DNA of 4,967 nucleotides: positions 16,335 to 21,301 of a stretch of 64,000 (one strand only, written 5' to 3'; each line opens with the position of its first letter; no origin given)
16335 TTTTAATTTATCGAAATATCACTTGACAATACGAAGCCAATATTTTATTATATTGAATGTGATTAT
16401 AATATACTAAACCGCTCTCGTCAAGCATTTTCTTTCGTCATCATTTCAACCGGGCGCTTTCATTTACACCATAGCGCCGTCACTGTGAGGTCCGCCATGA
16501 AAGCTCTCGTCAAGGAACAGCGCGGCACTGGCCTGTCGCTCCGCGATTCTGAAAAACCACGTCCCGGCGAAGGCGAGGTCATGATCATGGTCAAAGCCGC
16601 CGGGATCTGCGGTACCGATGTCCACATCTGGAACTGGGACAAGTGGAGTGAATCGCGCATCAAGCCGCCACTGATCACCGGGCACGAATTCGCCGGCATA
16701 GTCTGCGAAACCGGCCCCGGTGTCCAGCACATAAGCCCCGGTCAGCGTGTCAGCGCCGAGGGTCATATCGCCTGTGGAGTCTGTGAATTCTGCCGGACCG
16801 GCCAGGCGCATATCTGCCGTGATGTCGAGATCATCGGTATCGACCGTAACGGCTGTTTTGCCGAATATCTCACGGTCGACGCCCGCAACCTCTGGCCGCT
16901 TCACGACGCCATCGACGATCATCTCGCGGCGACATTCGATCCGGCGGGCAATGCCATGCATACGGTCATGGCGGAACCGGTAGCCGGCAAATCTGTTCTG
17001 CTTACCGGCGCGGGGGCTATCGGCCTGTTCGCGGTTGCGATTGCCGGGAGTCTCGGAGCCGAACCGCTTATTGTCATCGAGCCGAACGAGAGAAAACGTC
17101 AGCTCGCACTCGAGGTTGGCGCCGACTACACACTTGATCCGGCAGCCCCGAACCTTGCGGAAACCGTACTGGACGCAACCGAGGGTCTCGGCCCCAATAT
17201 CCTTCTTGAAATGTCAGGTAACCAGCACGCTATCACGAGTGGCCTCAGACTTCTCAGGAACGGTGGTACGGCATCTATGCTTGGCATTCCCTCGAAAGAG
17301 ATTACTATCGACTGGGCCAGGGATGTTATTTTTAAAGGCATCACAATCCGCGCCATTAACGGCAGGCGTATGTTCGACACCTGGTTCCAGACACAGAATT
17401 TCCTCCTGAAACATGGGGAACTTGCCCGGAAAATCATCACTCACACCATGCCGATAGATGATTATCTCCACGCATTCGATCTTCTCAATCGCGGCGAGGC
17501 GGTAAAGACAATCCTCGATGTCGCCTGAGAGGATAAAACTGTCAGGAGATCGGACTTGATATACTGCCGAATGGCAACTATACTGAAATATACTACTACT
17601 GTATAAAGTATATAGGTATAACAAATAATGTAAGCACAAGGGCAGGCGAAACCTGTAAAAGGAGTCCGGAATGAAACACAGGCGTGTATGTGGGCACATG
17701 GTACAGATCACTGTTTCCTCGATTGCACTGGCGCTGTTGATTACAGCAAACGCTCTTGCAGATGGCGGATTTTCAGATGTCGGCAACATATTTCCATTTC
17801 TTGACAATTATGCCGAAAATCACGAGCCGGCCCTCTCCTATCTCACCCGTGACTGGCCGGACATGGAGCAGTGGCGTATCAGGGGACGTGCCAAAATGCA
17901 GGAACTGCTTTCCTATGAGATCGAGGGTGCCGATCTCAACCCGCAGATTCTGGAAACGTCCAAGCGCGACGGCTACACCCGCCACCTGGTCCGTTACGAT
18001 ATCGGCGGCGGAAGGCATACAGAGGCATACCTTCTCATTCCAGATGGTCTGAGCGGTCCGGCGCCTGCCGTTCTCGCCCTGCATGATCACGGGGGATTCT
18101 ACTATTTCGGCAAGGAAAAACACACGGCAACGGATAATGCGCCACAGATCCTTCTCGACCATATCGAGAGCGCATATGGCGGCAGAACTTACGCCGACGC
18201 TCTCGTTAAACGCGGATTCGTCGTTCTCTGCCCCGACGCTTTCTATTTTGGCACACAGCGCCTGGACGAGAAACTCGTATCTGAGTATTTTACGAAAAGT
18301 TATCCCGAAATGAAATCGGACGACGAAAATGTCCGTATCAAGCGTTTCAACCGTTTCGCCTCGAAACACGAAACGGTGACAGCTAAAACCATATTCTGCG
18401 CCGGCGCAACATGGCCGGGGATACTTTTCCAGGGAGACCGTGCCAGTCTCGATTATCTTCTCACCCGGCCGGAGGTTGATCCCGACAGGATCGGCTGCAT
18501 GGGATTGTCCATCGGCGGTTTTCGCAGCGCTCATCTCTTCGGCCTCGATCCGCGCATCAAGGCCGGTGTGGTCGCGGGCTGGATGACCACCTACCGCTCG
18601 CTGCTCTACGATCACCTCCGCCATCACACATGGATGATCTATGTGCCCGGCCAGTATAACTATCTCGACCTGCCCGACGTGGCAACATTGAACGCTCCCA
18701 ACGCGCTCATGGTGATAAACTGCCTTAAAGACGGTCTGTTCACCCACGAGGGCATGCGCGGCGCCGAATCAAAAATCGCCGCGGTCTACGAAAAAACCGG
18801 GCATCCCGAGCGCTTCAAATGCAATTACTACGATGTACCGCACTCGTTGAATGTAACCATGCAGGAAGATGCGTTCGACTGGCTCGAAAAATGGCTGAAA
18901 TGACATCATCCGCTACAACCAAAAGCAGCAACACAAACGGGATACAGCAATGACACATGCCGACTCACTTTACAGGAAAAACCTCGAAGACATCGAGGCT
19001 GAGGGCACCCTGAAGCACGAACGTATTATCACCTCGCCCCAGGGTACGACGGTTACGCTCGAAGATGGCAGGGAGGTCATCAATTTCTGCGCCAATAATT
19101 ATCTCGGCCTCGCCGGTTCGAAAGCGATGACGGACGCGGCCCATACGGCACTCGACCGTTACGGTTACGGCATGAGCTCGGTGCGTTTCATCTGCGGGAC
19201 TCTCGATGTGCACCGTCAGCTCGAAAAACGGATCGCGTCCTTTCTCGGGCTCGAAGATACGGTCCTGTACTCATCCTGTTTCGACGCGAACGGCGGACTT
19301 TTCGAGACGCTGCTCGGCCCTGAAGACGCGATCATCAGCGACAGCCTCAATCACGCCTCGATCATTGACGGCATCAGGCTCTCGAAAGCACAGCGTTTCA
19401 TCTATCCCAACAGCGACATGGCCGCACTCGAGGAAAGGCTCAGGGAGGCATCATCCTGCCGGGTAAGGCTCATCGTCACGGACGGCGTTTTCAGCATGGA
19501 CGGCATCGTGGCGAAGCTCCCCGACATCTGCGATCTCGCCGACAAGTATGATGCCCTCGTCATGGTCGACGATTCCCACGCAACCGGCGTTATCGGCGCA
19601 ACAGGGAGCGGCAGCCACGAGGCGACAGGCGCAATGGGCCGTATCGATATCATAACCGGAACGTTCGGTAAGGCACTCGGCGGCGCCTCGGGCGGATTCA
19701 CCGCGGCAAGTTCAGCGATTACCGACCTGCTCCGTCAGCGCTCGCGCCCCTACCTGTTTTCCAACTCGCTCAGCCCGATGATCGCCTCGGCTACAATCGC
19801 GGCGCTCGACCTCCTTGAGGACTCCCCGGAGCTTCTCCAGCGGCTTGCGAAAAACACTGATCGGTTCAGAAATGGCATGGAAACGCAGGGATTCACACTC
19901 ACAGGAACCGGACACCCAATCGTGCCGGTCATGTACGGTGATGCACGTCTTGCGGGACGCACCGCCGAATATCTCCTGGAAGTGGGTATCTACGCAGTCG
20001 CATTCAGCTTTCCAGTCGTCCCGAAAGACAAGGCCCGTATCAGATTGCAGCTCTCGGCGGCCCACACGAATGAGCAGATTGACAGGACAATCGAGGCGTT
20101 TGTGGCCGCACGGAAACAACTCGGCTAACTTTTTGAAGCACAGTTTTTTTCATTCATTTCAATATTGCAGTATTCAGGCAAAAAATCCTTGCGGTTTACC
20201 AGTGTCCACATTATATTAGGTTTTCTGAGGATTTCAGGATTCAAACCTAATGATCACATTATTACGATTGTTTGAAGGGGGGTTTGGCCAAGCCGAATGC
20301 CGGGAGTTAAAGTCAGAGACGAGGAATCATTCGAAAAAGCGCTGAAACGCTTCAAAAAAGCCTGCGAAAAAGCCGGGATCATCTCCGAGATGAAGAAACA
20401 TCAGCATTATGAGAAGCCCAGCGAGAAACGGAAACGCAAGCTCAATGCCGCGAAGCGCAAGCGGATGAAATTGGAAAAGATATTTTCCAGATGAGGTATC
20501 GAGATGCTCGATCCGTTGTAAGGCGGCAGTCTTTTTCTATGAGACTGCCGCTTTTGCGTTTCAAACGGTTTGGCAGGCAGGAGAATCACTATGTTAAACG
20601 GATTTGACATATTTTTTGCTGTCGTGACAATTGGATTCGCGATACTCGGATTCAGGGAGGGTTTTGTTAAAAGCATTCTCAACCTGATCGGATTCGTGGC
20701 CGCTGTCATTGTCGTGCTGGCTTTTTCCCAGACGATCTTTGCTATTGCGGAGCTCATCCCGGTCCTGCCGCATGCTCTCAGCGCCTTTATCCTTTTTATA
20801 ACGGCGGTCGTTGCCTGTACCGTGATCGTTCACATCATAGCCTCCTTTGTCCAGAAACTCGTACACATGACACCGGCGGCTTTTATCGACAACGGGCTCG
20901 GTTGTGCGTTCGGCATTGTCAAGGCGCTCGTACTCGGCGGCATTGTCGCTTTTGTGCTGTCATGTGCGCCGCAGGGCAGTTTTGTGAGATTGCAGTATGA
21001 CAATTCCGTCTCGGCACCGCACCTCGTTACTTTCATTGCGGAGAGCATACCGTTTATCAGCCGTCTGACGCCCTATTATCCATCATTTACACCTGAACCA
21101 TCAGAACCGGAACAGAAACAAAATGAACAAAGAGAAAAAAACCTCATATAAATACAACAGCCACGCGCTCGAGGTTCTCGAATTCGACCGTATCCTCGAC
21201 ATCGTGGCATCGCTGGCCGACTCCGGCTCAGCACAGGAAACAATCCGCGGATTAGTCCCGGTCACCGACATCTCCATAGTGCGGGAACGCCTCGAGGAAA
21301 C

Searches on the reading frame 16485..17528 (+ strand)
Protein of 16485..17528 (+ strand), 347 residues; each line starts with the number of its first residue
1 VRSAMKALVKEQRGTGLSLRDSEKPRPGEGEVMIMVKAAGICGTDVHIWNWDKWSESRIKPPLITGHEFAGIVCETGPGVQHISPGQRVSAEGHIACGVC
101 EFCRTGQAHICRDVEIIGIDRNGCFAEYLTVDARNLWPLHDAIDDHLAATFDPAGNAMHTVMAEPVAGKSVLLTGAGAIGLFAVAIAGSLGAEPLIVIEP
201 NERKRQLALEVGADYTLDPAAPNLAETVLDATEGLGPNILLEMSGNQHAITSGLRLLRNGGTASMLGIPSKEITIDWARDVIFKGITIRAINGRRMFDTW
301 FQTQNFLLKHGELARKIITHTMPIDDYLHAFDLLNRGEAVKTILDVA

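Call 53: search_protein_families(library=pfam, proteins=[window:16485-17528:+], max_evalue=0.001)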
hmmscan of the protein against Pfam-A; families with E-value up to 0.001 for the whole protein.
window:16485-17528:+ (347 aa): 3 families
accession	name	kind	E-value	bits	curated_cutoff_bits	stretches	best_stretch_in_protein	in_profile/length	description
PF08240.17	ADH_N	-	2.4e-30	105.3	23.5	1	28-141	1-104/104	Alcohol dehydrogenase GroES-like domain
PF00107.32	ADH_zinc_N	-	2.9e-24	85.9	31.8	1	178-302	1-122/129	Zinc-binding dehydrogenase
PF16912.11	Glu_dehyd_C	-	7.8e-11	42.3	34.9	1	167-345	30-210/211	Glucose dehydrogenase C-terminus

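Call 54: list_cluster_members(proteins=[window:16485-17525:+, window:18950-20125:+, window:21123-23534:+, window:12726-13082:+, window:12672-13082:+, window:29052-31910:-, window:45204-49583:-])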
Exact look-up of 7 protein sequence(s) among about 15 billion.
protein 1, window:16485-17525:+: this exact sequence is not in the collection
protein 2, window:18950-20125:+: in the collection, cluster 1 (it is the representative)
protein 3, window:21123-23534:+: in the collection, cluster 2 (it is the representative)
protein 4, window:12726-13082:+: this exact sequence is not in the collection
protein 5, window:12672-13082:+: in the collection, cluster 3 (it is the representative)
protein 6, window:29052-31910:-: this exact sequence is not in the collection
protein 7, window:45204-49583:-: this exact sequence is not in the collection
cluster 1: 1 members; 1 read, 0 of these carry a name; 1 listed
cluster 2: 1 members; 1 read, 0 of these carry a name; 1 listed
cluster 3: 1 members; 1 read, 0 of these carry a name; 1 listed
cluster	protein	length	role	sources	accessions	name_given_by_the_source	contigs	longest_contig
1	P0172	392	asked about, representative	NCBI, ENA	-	-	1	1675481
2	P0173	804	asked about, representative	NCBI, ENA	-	-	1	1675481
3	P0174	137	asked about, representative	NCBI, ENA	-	-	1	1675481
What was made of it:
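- Checked: A public gene call starts at 12672 (137 aa, call 54), but that start has no comparable ribosome-binding site.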

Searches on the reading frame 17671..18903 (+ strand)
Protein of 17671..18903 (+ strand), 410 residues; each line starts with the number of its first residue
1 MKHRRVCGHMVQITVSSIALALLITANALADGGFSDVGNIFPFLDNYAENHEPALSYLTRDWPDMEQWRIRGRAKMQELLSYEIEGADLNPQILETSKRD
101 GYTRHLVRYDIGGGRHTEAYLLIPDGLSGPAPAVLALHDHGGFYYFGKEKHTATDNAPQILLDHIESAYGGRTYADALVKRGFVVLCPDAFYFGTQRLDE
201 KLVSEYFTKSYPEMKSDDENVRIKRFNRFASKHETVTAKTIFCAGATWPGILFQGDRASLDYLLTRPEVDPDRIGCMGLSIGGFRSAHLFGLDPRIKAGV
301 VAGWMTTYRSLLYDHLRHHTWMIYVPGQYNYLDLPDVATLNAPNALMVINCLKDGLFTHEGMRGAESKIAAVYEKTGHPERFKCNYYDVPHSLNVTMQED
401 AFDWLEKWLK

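Call 53: search_protein_families(library=pfam, proteins=[window:17671-18903:+], max_evalue=0.001)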
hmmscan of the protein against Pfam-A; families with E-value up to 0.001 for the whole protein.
window:17671-18903:+ (410 aa): 3 families
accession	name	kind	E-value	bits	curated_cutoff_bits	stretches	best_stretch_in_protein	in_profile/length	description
PF12715.13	Abhydrolase_7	-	3e-09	37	21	1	49-189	31-166/388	Abhydrolase family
PF01738.24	DLH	-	6.4e-07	29.6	21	1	175-301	34-126/217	Dienelactone hydrolase family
PF00326.27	Peptidase_S9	-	0.00036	20.5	22.6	0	260-354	52-155/213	Prolyl oligopeptidase family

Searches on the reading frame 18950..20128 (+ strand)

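Call 53: search_protein_families(library=pfam, proteins=[window:18950-20128:+], max_evalue=0.001)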
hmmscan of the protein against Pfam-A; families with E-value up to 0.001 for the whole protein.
window:18950-20128:+ (392 aa): 4 families
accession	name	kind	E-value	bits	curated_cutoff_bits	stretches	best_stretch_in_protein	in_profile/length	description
PF00155.27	Aminotran_1_2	-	1.3e-65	222.4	19.7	1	42-384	2-361/361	Aminotransferase class I and II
PF00202.27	Aminotran_3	-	7.3e-05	22.1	30.5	0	189-312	212-328/403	Aminotransferase class-III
PF00464.25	SHMT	-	0.00024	20.3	27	0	162-344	160-352/399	Serine hydroxymethyltransferase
PF00266.25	Aminotran_5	-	0.00088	18.8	21.5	0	87-212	44-180/371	Aminotransferase class-V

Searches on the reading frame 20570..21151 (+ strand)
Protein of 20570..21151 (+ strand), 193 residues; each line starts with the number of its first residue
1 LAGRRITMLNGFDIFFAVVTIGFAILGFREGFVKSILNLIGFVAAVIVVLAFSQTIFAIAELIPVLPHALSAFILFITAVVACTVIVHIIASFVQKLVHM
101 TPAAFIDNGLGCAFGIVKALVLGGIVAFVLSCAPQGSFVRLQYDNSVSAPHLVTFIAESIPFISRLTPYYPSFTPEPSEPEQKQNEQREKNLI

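Call 95: search_protein_families(library=pfam, proteins=[window:20570-21151:+], max_evalue=0.0001)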
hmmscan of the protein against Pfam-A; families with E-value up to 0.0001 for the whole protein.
window:20570-21151:+ (193 aa): 1 family
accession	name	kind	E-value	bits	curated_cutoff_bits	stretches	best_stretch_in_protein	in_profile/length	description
PF02674.22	Colicin_V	-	1.8e-20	73.8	29.3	1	12-153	1-140/144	Colicin V production protein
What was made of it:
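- Tried and rejected: CvpA ('colicin V production protein', 20570-21151, call 95) was considered and rejected as a module component.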
